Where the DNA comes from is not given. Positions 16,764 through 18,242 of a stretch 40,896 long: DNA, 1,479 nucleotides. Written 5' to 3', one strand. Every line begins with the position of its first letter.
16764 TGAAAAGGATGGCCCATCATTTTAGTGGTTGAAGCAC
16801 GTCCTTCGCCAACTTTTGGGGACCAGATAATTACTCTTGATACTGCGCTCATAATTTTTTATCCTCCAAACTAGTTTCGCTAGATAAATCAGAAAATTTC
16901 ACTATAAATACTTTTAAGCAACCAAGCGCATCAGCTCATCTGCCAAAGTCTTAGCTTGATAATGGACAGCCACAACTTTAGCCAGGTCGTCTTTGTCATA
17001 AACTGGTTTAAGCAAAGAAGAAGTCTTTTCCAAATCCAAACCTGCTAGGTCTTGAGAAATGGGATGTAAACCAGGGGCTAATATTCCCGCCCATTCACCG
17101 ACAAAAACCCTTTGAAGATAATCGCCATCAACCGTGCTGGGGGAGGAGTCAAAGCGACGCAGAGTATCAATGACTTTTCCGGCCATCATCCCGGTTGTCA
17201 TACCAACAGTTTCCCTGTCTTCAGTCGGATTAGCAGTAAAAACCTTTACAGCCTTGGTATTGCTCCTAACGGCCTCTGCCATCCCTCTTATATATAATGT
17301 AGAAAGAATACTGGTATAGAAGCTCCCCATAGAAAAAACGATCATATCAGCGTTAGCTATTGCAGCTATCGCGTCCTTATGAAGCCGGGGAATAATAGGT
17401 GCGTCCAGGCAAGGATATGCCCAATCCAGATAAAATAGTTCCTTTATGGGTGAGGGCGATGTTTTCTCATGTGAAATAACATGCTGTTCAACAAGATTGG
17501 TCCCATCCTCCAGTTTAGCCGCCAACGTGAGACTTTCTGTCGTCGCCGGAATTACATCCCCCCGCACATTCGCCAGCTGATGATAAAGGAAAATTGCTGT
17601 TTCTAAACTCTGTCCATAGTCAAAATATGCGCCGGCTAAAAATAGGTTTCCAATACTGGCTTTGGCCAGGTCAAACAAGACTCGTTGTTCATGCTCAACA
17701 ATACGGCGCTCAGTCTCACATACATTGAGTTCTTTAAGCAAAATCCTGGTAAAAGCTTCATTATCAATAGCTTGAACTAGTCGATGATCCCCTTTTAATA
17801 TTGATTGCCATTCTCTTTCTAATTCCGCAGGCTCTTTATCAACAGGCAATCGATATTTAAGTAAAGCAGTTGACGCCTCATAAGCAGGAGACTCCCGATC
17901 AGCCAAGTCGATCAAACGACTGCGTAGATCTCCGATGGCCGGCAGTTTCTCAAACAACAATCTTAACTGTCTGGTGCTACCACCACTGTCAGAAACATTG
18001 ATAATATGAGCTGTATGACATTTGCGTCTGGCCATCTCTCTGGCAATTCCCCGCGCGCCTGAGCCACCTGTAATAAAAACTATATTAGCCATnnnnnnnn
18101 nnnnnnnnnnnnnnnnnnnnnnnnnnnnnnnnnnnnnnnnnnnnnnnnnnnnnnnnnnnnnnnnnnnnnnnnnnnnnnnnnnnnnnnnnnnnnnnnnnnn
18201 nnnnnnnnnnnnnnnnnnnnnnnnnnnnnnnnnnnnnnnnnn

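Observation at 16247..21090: Four-gene operon around a divergent YvcK/GlmR-CofD family protein with three orphan partners, wedged into the hexose-phosphate gene island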

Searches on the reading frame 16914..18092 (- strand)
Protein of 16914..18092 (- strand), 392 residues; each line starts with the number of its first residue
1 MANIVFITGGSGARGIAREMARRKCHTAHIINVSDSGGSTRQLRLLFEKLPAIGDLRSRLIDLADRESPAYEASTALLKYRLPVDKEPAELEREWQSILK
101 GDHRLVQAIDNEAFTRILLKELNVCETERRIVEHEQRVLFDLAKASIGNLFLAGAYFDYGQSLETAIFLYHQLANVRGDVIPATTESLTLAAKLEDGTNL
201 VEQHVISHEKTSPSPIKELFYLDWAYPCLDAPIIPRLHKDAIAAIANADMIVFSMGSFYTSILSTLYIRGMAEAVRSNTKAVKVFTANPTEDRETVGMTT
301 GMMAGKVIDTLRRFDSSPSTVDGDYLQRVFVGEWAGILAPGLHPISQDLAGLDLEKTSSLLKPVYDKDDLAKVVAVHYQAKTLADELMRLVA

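Call 3: search_protein_families(library=pfam, proteins=[window:16914-18092:-], max_evalue=1)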
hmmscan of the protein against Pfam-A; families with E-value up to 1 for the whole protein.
window:16914-18092:- (392 aa): 1 family
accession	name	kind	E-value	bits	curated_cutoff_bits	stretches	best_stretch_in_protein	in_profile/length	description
PF01933.23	CofD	-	3.2e-43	148.4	30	1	4-312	1-240/290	2-phospho-L-lactate transferase CofD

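Call 4: search_protein_families(library=ncbifam, proteins=[window:16914-18092:-], max_evalue=1)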
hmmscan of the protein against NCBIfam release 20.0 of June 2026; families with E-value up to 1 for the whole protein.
window:16914-18092:- (392 aa): 3 families
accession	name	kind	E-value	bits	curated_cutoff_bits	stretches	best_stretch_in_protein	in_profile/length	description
TIGR04357.1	CofD_rel_GAK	hypoth_equivalog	6.4e-70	236.4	340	1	3-333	3-322/368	GAK system CofD-like protein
TIGR01826.1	CofD_related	subfamily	8.4e-34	117.4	196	2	141-314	79-235/310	uridine diphosphate-N-acetylglucosamine-binding protein YvcK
TIGR01819.1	F420_cofD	equivalog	0.0041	16.1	257.45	1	238-308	179-246/301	2-phospho-L-lactate transferase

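Call 8: find_homologous_proteins(query=window:16914-18092:-, max_evalue=0.00001)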
Query window:16914-18092:- (392 aa): 544 proteins with E <= 0.00001 among 8000 candidates; the best 120 are listed.
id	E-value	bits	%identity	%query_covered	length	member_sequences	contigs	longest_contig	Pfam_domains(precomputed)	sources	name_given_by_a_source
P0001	1.3e-255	865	100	100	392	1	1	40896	PF01933.24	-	-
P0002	2.3e-92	328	49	96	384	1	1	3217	PF01933.24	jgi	-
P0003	7.1e-92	327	49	99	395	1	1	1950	PF01933.24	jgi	jgi:CofD-related protein of GAK system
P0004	1.5e-85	306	45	99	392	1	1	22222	PF01933.24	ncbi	ncbi:2-phospho-L-lactate transferase CofD family protein [Candidatus Margulisiibacteriota bacterium]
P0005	6.6e-83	297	48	95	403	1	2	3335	PF01933.24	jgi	-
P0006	4.4e-82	295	49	80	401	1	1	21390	PF01933.24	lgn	-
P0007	1.4e-81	293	47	85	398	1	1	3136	PF01933.24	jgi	jgi:CofD-related protein of GAK system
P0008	5.2e-81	291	47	83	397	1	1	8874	PF01933.24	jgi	-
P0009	6.8e-81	291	48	85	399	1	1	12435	PF01933.24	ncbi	-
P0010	2.6e-77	279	46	90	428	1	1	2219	PF01933.24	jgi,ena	-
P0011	6.2e-76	274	48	89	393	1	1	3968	PF01933.24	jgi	jgi:CofD-related protein of GAK system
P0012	5.4e-74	268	46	84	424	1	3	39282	PF01933.24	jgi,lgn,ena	-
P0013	6.2e-73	264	42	97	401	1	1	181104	PF01933.24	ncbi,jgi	-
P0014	1.4e-72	263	44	99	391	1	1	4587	PF01933.24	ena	-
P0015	1.5e-72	263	44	99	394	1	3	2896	PF01933.24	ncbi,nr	ncbi:MAG: YvcK family protein [Candidatus Margulisbacteria bacterium]|nr:YvcK family protein [Candid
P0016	1.9e-72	263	43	95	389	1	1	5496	PF01933.24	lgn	-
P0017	4.5e-71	258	43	99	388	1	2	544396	PF01933.24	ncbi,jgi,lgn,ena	ncbi:MAG: 2-phospho-L-lactate transferase CofD family protein [Candidatus Margulisiibacteriota bacte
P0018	4.1e-67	245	41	90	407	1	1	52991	PF01933.24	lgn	-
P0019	3.7e-65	239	51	71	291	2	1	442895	PF01933.24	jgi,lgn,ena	-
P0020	1.1e-64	237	41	98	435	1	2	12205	PF01933.24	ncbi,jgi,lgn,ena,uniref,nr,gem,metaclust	ncbi:hypothetical protein AMJ44_10940 [candidate division WOR-1 bacterium DG_54_3]|uniref:Gluconeoge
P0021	2.5e-47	180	38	89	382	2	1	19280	PF01933.24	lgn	-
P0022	7.0e-47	179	36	95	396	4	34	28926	PF01933.24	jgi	jgi:CofD-related protein of GAK system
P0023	1.5e-46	178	37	84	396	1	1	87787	PF01933.24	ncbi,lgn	-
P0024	1.1e-45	175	36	87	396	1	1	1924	PF01933.24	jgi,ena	-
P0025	1.6e-45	174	36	90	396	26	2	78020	PF01933.24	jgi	-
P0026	2.0e-45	174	35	87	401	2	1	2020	PF01933.24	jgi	-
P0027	4.4e-45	173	34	99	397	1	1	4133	PF01933.24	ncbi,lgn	-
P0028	3.8e-44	170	35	90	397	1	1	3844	PF01933.24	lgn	-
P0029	1.8e-43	167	35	86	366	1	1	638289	PF01933.24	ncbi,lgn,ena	-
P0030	2.6e-43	167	37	86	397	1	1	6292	PF01933.24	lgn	-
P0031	2.6e-43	167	37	79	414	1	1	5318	PF01933.24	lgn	-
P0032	3.1e-43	167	37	79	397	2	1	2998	PF01933.24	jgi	jgi:CofD-related protein of GAK system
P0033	4.0e-43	166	36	79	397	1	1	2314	PF01933.24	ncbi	ncbi:MAG: GAK system CofD-like protein [Pseudomonadota bacterium]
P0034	4.1e-43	166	36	77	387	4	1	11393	PF01933.24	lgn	-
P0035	5.1e-43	166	36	85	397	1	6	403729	PF01933.24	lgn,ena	-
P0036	7.8e-43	165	32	99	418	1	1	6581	PF01933.24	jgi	jgi:CofD-related protein of GAK system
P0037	1.4e-42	165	36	79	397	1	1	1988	PF01933.24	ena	-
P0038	1.6e-42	164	35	79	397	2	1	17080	PF01933.24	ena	-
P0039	1.9e-42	164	35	76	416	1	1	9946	PF01933.24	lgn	-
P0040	2.5e-42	164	35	93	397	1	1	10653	PF01933.24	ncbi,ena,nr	ncbi:MAG: GAK system CofD-like protein [Pseudomonadales bacterium]|nr:GAK system CofD-like protein [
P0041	4.2e-42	163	33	93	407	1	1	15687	PF01933.24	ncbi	-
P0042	4.3e-42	163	33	95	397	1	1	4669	PF01933.24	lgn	-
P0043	8.5e-42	162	36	79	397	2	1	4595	PF01933.24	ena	-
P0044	9.2e-42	162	37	75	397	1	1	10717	PF01933.24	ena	-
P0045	1.0e-41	162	32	95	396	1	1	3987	PF01933.24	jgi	jgi:CofD-related protein of GAK system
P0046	1.1e-41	162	35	86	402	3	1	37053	PF01933.24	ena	-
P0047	1.2e-41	161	36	79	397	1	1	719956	PF01933.24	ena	-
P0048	1.6e-41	161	32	94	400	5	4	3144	PF01933.24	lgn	-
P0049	1.6e-41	161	37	76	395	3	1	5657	PF01933.24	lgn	-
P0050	1.6e-41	161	33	88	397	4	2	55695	PF01933.24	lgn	-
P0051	1.7e-41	161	36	84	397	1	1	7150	PF01933.24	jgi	-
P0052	1.7e-41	161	34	81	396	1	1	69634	PF01933.24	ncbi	ncbi:GAK system CofD-like protein [Desulfoplanes sp.]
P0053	2.2e-41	161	36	79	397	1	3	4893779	PF01933.24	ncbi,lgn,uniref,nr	ncbi:GAK system CofD-like protein [Halomonas organivorans]|uniref:CofD-related protein of GAK system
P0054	3.3e-41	160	35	79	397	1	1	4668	PF01933.24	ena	-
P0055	4.3e-41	160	33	86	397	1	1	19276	PF01933.24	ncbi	-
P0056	4.3e-41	160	34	86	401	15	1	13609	PF01933.24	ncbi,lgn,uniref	ncbi:MAG: GAK system CofD-like protein [Onishia taeanensis]|uniref:GAK system CofD-like protein n=1 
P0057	4.4e-41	160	35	84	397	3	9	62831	PF01933.24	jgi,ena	jgi:CofD-related protein of GAK system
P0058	4.5e-41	160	35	82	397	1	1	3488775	PF01933.24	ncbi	-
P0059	4.8e-41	160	34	87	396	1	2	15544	PF01933.24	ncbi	-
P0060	4.9e-41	159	45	56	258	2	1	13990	PF01933.24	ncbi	ncbi:MAG: 2-phospho-L-lactate transferase CofD family protein, partial [Candidatus Margulisiibacteri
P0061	5.2e-41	159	36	79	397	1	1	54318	PF01933.24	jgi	jgi:CofD-related protein of GAK system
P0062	5.3e-41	159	35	81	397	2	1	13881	PF01933.24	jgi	jgi:CofD-related protein of GAK system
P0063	5.9e-41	159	33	85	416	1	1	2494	PF01933.24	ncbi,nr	ncbi:MAG: GAK system CofD-like protein [Desulfatibacillaceae bacterium]|nr:GAK system CofD-like prot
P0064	7.1e-41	159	34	85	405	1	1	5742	PF01933.24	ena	-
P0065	7.2e-41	159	36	79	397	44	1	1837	PF01933.24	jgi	jgi:CofD-related protein of GAK system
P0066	8.1e-41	159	33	99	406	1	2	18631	PF01933.24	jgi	jgi:CofD-related protein of GAK system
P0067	8.7e-41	159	35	85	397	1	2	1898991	PF01933.24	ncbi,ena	-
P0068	9.0e-41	159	34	85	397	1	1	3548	PF01933.24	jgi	jgi:CofD-related protein of GAK system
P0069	9.1e-41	159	35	85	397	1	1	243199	PF01933.24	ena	-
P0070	9.9e-41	158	37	79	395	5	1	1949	PF01933.24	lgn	-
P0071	1.2e-40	158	34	84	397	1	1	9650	PF01933.24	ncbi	-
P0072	1.3e-40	158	35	84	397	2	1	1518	PF01933.24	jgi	jgi:CofD-related protein of GAK system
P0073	1.3e-40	158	32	97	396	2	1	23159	PF01933.24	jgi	-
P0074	1.6e-40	158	33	86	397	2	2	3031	PF01933.24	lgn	-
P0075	1.6e-40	158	35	79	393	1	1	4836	PF01933.24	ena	-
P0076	1.9e-40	158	35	79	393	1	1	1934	PF01933.24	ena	-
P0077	2.4e-40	157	34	85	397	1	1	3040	PF01933.24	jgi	jgi:CofD-related protein of GAK system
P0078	2.6e-40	157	33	93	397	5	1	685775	PF01933.24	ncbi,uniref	ncbi:GAK system CofD-like protein [Zhongshania borealis]|uniref:GAK system CofD-like protein n=1 Tax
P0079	3.1e-40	157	33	79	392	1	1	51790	PF01933.24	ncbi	-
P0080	3.3e-40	157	36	76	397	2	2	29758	PF01933.24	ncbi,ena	-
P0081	4.0e-40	156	34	79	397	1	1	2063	PF01933.24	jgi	jgi:CofD-related protein of GAK system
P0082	4.1e-40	156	32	84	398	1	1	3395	PF01933.24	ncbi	-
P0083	4.4e-40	156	34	80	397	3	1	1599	PF01933.24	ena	-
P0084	6.0e-40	156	37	75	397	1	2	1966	PF01933.24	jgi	jgi:CofD-related protein of GAK system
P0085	7.0e-40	156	34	95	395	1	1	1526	PF01933.24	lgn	-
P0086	7.0e-40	156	34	86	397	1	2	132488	PF01933.24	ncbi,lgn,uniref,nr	ncbi:GAK system CofD-like protein [Halomonas eurihalina]|uniref:GAK system CofD-like protein n=1 Tax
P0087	7.4e-40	156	36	78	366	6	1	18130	PF01933.24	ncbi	-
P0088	7.5e-40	156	36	79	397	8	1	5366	PF01933.24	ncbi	-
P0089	8.6e-40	155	31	94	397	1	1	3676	PF01933.24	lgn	-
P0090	9.9e-40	155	33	80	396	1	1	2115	PF01933.24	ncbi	-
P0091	1.1e-39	155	34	85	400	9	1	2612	PF01933.24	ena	-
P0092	1.2e-39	155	36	79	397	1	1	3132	PF01933.24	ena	-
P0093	1.3e-39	155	38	76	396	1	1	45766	PF01933.24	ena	-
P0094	1.4e-39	155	32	94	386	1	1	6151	PF01933.24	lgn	-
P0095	2.0e-39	154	35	76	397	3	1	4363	PF01933.24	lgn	-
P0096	2.2e-39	154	33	84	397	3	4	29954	PF01933.24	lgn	-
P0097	2.4e-39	154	35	79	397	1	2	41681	PF01933.24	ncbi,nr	ncbi:MAG: GAK system CofD-like protein [gamma proteobacterium endosymbiont of Lamellibrachia anaxima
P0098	2.8e-39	154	33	93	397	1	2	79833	PF01933.24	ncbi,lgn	-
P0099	3.6e-39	153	34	84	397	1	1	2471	PF01933.24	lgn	-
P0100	3.7e-39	153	34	79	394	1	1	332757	PF01933.24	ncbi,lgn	ncbi:MAG: GAK system CofD-like protein [Candidatus Thiodiazotropha sp.]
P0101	3.8e-39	153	38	75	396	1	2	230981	PF01933.24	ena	-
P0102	3.8e-39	153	35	79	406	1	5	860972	PF01933.24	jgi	jgi:CofD-related protein of GAK system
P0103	4.1e-39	153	31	93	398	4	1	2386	PF01933.24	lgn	-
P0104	4.4e-39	153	34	79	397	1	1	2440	PF01933.24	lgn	-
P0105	4.7e-39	153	34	79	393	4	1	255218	PF01933.24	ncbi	ncbi:MAG: GAK system CofD-like protein [Roseibium sp.]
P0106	4.8e-39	153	35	79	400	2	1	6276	PF01933.24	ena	-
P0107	4.9e-39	153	33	85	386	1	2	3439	PF01933.24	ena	-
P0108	5.0e-39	153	35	85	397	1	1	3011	PF01933.24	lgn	-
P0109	5.6e-39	153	34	76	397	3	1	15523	PF01933.24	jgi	jgi:CofD-related protein of GAK system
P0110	5.7e-39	153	33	93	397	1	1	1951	PF01933.24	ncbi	-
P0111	6.2e-39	153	33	95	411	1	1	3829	PF01933.24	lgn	-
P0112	6.8e-39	152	35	81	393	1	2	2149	PF01933.24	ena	-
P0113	7.5e-39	152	36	79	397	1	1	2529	PF01933.24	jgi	-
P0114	7.7e-39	152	35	83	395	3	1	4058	PF01933.24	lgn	-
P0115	8.2e-39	152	35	79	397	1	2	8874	PF01933.24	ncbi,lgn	ncbi:MAG: GAK system CofD-like protein [Sedimenticola sp.]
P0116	9.5e-39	152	36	77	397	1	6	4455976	PF01933.24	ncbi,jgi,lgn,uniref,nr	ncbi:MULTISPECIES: GAK system CofD-like protein [Desulfococcus]|jgi:CofD-related protein of GAK syst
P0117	1.1e-38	152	34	84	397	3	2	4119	PF01933.24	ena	-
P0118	1.1e-38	152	35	79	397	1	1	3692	PF01933.24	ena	-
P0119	1.1e-38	152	31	98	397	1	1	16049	PF01933.24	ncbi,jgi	jgi:CofD-related protein of GAK system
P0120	1.1e-38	152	33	85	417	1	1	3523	PF01933.24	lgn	-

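Call 9: find_encoding_contigs(protein=P0004, flank=8000, max_places=2)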
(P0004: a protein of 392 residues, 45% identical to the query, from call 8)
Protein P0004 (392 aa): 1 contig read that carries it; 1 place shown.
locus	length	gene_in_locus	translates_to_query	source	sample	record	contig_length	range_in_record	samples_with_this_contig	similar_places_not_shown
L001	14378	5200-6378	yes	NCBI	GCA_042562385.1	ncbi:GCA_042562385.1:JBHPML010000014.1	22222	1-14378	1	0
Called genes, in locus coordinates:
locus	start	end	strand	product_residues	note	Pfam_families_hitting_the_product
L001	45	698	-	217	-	PF18912:DZR_2, PF00156:Pribosyltran (weak)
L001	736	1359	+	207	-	PF04326:SLFN_AlbA_2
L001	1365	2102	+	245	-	PF00121:TIM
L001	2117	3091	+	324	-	PF01116:F_bP_aldolase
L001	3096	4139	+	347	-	PF00365:PFK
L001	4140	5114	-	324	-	PF00365:PFK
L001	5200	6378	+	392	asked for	PF01933:CofD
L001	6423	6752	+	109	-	PF00342:PGI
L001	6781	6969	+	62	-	-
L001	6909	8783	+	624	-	PF02878:PGM_PMM_I, PF02879:PGM_PMM_II, PF02880:PGM_PMM_III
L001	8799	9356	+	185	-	-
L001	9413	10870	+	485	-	PF00342:PGI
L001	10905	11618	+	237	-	PF00300:His_Phos_1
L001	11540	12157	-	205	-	PF01522:Polysacc_deac_1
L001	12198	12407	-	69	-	-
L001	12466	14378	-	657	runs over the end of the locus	PF22745:Nlig-Ia, PF01653:DNA_ligase_aden, PF03120:OB_DNA_ligase, PF03119:DNA_ligase_ZBD, PF12826:HHH_2, PF14520:HHH_5 (weak), PF00533:BRCT, PF12738:PTCB-BRCT (weak)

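Call 10: find_encoding_contigs(protein=P0017, flank=8000, max_places=2)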
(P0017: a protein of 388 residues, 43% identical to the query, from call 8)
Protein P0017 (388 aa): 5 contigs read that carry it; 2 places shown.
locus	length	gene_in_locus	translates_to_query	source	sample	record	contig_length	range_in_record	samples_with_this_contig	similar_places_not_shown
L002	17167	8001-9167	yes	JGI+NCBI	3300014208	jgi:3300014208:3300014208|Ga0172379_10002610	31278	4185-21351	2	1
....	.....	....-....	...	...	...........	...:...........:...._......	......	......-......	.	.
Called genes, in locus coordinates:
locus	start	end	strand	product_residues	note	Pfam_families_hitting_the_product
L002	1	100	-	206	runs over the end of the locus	-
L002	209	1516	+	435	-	PF00202:Aminotran_3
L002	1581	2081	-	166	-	PF13505:OMP_b-brl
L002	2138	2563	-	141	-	-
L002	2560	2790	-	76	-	PF13190:PDGLE (weak)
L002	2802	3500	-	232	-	PF01891:CbiM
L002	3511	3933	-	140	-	PF01402:RHH_1, PF08753:NikR_C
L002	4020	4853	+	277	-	PF00535:Glycos_transf_2, PF10111:Glyco_tranf_2_2 (faint), PF13641:Glyco_tranf_2_3 (weak)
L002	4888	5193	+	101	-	PF01197:Ribosomal_L31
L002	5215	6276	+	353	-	PF03462:PCRF, PF00472:RF-1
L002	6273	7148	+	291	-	PF17827:PrmC_N, PF01170:UPF0020 (weak), PF05175:MTS, PF06325:PrmA, PF09445:Methyltransf_15 (weak), PF13847:Methyltransf_31, PF08241:Methyltransf_11 (weak), PF13649:Methyltransf_25, +1 more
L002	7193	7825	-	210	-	-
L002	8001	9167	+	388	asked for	PF01933:CofD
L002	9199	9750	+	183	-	PF00908:dTDP_sugar_isom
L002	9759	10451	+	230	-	PF04402:SIMPL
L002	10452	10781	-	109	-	PF01588:tRNA_bind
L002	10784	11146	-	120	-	PF01312:Bac_export_2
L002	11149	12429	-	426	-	-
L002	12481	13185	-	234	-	PF01386:Ribosomal_L25p, PF14693:Ribosomal_TL5_C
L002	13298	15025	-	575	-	PF03717:PBP_dimer, PF00905:Transpeptidase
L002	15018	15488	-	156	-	PF04093:MreD (weak)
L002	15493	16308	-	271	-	PF04085:MreC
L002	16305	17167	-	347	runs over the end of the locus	PF00022:Actin (weak), PF06723:MreB_Mbl, PF00012:HSP70, PF11104:PilM_2 (faint), PF14450:FtsA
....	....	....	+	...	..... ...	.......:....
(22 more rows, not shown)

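Call 11: find_encoding_contigs(protein=P0013, flank=8000, max_places=2)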
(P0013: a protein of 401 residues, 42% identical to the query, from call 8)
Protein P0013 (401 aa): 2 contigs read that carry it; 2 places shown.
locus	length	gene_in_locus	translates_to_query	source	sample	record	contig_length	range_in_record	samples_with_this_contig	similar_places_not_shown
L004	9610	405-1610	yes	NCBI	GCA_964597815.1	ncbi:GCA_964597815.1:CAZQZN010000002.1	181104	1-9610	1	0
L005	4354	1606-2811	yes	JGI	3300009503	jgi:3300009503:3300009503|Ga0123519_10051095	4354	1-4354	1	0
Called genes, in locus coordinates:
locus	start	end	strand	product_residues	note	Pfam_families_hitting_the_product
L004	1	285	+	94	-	?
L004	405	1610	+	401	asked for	PF01933:CofD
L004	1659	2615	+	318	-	PF00070:Pyr_redox (faint), PF02558:ApbA, PF07992:Pyr_redox_2 (faint), PF08546:ApbA_C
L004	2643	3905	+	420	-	PF01523:PmbA_TldD_1st (faint), PF19290:PmbA_TldD_2nd, PF19289:PmbA_TldD_3rd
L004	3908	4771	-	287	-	PF02219:MTHFR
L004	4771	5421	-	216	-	-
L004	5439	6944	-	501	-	PF01336:tRNA_anti-codon, PF00152:tRNA-synt_2, PF01409:tRNA-synt_2d (faint)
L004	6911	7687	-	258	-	PF03309:Pan_kinase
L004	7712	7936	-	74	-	-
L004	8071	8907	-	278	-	PF00288:GHMP_kinases_N, PF08544:GHMP_kinases_C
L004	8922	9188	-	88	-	-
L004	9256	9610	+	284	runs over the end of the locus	PF17848:Zn_ribbon_ACC, PF01039:Carboxyl_trans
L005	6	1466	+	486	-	PF02878:PGM_PMM_I, PF02879:PGM_PMM_II, PF02880:PGM_PMM_III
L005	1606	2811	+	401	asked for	PF01933:CofD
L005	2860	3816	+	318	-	PF00070:Pyr_redox (faint), PF02558:ApbA, PF07992:Pyr_redox_2 (faint), PF08546:ApbA_C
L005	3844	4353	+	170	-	?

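Call 16: find_encoding_contigs(protein=P0053, flank=8000, max_places=1)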
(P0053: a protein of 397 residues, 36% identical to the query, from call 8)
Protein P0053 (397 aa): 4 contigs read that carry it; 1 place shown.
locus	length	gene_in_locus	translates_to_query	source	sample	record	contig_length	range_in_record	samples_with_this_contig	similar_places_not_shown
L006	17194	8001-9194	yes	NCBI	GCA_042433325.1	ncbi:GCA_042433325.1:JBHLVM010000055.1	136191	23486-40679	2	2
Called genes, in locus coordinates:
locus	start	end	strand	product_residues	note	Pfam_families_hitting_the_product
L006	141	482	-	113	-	PF23025:YbjQ_2 (weak), PF01906:YbjQ_1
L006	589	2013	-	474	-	PF00989:PAS (weak), PF07728:AAA_5 (faint), PF00158:Sigma54_activat, PF14532:Sigma54_activ_2, PF25601:AAA_lid_14, PF18024:HTH_50 (weak)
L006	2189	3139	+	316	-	PF00491:Arginase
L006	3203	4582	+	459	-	PF07670:Gate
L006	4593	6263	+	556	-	PF02776:TPP_enzyme_N, PF00205:TPP_enzyme_M, PF02775:TPP_enzyme_C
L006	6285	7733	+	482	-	PF00171:Aldedh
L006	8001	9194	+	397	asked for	PF01933:CofD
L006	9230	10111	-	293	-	PF00126:HTH_1, PF03466:LysR_substrate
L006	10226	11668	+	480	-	PF00171:Aldedh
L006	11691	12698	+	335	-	PF01244:Peptidase_M19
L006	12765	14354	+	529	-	PF02028:BCCT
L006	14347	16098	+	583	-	-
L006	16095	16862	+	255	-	PF02615:Ldh_2, PF12525:DUF3726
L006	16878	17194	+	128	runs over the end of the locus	PF01042:Ribonuc_L-PSP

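Call 17: find_encoding_contigs(protein=P0006, flank=8000, max_places=1)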
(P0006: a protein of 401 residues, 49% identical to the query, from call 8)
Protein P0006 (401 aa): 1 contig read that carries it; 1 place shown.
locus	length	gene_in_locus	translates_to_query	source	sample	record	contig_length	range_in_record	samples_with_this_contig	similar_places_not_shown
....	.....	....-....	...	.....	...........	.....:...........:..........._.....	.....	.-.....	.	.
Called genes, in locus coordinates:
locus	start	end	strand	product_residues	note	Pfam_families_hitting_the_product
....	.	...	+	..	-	?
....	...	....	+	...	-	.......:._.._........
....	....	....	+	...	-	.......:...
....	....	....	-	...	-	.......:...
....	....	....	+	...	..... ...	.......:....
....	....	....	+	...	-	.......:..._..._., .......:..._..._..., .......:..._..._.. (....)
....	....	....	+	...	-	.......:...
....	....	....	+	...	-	-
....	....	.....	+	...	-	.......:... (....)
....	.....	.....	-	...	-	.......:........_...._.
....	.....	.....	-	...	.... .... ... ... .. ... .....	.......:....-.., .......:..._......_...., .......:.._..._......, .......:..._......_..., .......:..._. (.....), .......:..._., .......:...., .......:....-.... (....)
